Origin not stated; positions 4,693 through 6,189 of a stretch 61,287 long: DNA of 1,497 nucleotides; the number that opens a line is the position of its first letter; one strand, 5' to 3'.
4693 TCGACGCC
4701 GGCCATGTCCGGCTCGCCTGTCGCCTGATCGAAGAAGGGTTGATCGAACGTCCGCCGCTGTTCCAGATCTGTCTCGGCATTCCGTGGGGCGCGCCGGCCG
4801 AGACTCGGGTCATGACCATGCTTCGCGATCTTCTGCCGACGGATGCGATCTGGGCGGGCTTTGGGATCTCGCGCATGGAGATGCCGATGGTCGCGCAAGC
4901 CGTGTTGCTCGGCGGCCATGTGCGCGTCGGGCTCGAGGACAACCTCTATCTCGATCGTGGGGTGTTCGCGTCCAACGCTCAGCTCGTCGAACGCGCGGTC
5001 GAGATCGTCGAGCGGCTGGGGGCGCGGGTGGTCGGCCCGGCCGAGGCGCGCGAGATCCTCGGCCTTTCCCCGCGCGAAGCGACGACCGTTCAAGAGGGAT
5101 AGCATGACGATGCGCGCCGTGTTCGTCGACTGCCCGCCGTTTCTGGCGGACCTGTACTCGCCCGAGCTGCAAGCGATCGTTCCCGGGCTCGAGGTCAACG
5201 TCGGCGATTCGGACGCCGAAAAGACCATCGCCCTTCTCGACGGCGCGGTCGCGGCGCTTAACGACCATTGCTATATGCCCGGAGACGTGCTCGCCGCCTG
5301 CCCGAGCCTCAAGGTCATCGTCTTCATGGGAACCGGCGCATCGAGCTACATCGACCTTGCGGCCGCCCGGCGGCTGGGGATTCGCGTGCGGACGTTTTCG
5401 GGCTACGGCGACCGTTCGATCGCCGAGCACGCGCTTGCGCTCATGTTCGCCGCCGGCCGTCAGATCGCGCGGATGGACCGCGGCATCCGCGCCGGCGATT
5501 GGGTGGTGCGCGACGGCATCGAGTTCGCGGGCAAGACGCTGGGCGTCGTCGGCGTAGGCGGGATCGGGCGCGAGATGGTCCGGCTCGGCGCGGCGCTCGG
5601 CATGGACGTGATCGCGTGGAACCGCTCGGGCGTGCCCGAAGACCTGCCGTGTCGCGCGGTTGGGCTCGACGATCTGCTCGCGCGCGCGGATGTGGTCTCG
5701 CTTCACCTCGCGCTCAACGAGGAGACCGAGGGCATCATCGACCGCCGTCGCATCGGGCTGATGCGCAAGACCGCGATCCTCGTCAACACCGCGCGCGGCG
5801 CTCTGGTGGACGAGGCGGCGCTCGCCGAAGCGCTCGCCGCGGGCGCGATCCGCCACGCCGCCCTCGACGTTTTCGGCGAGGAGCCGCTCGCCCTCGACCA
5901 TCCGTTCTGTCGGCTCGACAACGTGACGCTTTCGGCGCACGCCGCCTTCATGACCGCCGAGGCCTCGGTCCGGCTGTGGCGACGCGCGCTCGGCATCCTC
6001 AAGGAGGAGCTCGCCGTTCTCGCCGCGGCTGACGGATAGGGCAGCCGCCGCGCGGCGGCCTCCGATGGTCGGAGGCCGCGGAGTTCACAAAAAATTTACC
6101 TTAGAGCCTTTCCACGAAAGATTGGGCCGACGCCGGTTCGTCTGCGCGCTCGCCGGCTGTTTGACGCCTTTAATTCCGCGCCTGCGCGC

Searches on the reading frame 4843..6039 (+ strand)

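Call 9: search_protein_families(library=ncbifam, proteins=[window:4843-6039:+], max_evalue=0.00001)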
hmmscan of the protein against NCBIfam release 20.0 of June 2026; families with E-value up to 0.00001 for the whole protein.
window:4843-6039:+ (398 aa): 21 families
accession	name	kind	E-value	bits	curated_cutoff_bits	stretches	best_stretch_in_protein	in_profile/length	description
NF005069.0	PRK06487.1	equivalog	9.1e-56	189.2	448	1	88-378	2-299/320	2-hydroxyacid dehydrogenase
TIGR01327.1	PGDH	equivalog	2.9e-53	181.4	454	1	145-377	52-288/525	phosphoglycerate dehydrogenase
NF009714.1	PRK13243.1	equivalog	2.4e-50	171.7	455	1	136-377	50-300/332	glyoxylate reductase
NF006263.0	PRK08410.1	equivalog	1.1e-45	156.4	389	1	140-380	48-297/311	D-2-hydroxyacid dehydrogenase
NF005387.0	PRK06932.1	equivalog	1.4e-44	152.3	492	1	123-374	33-294/314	2-hydroxyacid dehydrogenase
NF008759.0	PRK11790.1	equivalog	7.4e-40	136.9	404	1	139-376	60-303/410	phosphoglycerate dehydrogenase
NF041369.1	Dhydh_Halo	equivalog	4.5e-34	118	400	1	171-373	70-278/305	D-2-hydroxyacid dehydrogenase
NF005750.0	PRK07574.1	equivalog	2.6e-32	112.3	329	1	122-387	81-354/386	NAD-dependent formate dehydrogenase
NF000492.1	vanH_gen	exception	4.8e-32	111.3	540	1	168-349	78-258/312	D-lactate dehydrogenase VanH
NF011938.0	PRK15409.1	equivalog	9.4e-32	110.3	492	1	131-379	42-298/324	glyoxylate/hydroxypyruvate reductase GhrB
NF005027.0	PRK06436.1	equivalog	8.1e-29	100.7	261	1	192-373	84-263/303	2-hydroxyacid dehydrogenase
NF000371.1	vanH_Agroup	exception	4.2e-28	98.5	700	1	167-347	82-261/322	VanH-A/VanH-Pt family D-lactate dehydrogenase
NF000004.1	vanH-D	exception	2.6e-26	92.5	550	1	168-347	84-261/323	D-lactate dehydrogenase VanH-D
NF001309.0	PRK00257.1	equivalog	4.5e-24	85.1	434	1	223-349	109-239/379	4-phosphoerythronate dehydrogenase PdxB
NF000151.1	vanH-Ac1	exception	3.8e-23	82.3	750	1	168-347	114-292/351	D-lactate dehydrogenase VanH-Ac1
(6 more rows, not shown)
